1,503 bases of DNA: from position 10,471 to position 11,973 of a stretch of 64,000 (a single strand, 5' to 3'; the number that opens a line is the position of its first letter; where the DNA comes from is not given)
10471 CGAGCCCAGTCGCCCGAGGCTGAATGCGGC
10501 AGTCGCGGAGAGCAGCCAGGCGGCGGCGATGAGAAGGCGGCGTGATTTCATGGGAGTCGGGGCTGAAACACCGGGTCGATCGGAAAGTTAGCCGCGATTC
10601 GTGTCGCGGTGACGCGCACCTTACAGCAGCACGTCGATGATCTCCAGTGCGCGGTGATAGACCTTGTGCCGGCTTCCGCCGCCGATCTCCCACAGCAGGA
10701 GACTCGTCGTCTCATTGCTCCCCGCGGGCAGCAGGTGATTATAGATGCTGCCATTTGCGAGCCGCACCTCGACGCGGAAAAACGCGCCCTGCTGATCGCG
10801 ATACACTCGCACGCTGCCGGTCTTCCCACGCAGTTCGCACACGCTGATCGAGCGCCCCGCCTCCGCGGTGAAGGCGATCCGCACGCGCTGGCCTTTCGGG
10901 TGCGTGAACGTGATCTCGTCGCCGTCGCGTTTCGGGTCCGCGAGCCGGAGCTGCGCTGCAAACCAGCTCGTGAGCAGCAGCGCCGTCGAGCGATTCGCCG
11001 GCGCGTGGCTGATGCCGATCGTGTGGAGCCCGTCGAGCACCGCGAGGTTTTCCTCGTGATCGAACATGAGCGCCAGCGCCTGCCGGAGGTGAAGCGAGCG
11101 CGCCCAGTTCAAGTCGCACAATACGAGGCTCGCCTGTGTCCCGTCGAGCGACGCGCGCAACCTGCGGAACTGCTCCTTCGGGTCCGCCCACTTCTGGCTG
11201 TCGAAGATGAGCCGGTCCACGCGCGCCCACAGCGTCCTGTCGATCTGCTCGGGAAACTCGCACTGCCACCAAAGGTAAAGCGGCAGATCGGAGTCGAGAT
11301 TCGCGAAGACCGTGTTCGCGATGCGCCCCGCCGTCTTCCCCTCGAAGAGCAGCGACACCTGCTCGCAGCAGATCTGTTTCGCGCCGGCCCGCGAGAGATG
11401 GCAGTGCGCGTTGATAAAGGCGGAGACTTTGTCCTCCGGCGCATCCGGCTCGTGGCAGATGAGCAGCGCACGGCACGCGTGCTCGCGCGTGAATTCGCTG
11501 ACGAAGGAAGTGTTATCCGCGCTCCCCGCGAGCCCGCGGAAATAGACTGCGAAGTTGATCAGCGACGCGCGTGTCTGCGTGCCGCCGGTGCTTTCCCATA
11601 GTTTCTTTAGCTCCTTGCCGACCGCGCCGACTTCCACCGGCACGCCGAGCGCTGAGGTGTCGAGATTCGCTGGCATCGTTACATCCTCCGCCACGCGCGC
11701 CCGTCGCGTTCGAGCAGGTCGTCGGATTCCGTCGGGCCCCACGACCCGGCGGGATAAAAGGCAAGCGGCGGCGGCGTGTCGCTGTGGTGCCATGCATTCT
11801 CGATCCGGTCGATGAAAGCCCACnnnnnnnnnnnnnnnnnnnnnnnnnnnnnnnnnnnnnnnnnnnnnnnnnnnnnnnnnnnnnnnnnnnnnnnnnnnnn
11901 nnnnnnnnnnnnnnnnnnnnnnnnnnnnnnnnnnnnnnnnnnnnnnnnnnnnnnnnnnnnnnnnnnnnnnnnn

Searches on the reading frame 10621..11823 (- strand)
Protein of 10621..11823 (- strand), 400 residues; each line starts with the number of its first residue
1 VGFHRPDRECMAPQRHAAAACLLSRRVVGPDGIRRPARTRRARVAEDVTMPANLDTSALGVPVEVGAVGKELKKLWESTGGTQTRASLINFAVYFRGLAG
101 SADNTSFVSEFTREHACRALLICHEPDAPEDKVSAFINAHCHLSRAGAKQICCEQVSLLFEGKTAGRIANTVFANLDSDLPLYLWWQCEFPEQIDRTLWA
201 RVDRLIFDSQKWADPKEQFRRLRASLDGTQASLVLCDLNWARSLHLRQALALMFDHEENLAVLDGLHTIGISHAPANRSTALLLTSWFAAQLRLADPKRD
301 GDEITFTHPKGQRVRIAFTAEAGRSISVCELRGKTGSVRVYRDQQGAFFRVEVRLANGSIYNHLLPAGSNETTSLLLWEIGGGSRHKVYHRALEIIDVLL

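Call 32: search_protein_families(library=pfam, proteins=[window:10621-11823:-], max_evalue=0.00001)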
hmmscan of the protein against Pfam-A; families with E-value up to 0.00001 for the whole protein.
window:10621-11823:- (400 aa): 2 families
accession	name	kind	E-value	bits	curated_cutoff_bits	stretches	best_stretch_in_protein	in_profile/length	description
PF10128.15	OpcA_G6PD_assem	-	1.2e-18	67.7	27.9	1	110-223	3-117/118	Glucose-6-phosphate dehydrogenase subunit N-terminal domain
PF20171.3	OpcA_G6PD_C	-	6.8e-11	43.2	27.7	1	236-393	4-135/135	Glucose-6-phosphate dehydrogenase subunit C-terminal domain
